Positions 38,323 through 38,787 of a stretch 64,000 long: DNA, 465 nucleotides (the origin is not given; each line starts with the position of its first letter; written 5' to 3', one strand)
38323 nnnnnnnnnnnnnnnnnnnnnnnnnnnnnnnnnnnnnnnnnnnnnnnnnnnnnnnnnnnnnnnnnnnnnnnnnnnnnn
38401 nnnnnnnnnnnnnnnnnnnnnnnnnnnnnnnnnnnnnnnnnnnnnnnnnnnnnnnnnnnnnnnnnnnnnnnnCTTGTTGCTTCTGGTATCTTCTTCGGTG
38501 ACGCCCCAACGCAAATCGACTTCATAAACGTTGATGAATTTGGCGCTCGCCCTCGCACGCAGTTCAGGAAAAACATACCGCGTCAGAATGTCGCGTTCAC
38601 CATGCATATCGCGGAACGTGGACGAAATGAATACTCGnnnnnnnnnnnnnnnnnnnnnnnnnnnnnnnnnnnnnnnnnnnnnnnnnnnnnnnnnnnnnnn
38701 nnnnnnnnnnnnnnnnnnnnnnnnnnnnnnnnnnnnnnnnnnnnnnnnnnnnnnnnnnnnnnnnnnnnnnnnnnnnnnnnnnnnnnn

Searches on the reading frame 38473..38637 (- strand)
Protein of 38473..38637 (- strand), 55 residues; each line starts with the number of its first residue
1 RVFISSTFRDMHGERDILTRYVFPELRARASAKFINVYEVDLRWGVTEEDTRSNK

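Call 36: search_protein_families(library=pfam, proteins=[window:38473-38637:-], max_evalue=0.1)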
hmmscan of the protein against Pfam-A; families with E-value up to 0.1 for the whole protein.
seq(55 aa): 1 family
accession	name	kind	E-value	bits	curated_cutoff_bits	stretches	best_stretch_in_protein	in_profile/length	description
PF13271.11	DUF4062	-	2.8e-05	24.7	24.7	1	1-23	1-23/82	Domain of unknown function (DUF4062)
